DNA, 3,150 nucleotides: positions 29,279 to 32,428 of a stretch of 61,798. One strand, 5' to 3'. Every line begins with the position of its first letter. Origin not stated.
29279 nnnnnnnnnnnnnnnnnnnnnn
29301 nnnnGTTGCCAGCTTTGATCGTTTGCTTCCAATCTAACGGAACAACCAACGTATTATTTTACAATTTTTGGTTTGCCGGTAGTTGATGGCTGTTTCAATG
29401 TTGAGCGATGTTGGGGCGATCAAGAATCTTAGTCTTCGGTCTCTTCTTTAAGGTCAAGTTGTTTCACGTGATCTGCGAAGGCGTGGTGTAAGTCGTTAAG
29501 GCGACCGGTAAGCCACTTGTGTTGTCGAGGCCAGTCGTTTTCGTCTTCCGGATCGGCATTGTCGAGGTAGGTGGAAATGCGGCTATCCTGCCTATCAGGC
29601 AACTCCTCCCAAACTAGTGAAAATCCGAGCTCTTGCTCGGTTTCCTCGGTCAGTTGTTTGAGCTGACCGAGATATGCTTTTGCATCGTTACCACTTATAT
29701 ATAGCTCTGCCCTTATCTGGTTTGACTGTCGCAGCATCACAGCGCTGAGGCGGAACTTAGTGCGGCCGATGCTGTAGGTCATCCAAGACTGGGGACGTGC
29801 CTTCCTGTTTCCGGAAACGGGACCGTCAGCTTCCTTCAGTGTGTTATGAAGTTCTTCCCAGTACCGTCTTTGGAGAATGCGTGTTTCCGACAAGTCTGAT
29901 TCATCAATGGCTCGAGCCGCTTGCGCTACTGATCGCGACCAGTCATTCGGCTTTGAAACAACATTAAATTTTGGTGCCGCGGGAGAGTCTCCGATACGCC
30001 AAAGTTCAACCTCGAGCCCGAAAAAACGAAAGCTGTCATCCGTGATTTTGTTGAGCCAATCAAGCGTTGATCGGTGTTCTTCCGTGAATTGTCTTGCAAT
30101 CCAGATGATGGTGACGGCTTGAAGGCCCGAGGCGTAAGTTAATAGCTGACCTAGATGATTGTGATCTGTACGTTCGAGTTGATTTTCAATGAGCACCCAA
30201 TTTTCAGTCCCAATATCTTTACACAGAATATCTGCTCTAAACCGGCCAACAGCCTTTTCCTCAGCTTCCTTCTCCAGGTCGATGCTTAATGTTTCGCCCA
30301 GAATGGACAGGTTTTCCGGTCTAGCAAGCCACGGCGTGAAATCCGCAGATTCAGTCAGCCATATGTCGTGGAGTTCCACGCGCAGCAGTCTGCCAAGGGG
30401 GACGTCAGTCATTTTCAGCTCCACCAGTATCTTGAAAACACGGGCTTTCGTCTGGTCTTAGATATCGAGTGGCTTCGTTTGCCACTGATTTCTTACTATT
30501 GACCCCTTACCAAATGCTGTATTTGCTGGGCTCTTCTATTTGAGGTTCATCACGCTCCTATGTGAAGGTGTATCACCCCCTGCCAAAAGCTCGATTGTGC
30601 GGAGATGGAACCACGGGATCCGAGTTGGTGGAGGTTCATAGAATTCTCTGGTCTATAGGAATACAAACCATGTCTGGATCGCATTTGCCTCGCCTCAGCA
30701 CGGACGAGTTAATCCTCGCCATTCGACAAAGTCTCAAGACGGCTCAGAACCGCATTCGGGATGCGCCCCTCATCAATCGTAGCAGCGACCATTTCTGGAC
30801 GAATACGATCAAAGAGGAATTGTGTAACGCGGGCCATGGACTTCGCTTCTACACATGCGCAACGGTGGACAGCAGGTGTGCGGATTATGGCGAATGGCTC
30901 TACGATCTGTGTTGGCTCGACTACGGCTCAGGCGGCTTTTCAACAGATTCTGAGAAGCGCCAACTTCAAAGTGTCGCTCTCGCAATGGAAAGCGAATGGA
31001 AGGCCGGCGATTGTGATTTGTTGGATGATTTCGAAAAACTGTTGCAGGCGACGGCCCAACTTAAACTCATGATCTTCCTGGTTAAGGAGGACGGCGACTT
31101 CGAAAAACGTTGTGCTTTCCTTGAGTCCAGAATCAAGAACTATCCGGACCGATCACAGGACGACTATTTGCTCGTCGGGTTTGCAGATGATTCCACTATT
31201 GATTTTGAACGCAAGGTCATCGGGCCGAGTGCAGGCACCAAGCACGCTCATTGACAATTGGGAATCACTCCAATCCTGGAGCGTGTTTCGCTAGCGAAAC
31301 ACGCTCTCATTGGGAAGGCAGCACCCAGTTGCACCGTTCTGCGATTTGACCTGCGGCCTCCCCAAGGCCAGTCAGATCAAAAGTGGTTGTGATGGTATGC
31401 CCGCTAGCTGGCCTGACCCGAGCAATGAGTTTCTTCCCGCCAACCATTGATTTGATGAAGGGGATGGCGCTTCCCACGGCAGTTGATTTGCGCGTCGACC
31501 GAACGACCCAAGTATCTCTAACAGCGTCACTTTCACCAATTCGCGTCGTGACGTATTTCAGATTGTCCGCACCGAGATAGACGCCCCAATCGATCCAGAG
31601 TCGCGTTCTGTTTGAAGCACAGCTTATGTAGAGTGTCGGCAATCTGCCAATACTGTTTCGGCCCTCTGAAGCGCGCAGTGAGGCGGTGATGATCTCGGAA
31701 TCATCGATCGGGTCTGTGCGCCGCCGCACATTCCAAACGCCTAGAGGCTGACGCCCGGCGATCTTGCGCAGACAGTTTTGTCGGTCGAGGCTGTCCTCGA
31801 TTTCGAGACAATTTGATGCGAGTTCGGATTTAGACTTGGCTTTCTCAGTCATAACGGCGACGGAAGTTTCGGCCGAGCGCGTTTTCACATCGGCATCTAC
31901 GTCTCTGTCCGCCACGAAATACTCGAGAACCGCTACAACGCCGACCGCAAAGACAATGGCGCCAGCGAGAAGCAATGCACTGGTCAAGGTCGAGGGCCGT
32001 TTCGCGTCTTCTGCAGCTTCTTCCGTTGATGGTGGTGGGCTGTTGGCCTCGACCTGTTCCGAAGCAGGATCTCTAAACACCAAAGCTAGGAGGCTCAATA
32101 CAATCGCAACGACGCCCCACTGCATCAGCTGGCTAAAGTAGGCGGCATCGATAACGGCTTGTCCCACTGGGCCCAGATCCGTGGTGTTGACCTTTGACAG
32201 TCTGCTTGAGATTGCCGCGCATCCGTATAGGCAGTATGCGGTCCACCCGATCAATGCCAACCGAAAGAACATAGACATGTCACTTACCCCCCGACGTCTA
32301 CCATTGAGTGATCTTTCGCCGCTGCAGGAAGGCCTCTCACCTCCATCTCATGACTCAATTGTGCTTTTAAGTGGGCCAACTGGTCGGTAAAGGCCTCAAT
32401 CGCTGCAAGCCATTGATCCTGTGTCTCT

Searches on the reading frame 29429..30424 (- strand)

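Call 9: search_protein_families(library=pfam, proteins=[window:29429-30424:-], max_evalue=0.001)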
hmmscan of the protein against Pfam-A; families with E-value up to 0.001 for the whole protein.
window:29429-30424:- (331 aa): 1 family
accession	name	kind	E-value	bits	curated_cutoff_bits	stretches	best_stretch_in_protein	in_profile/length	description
PF14088.11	DUF4268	-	1.3e-27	96.9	27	1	184-319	1-139/140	Domain of unknown function (DUF4268)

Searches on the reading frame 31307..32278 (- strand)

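Call 9: search_protein_families(library=pfam, proteins=[window:31307-32278:-], max_evalue=0.001)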
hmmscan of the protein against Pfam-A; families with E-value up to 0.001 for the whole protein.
window:31307-32278:- (323 aa): 1 family
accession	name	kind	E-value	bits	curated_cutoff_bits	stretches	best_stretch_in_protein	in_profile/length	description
PF11319.13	VasI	-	1.3e-07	31.9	26.5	1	194-318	67-184/184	Type VI secretion system VasI, EvfG, VC_A0118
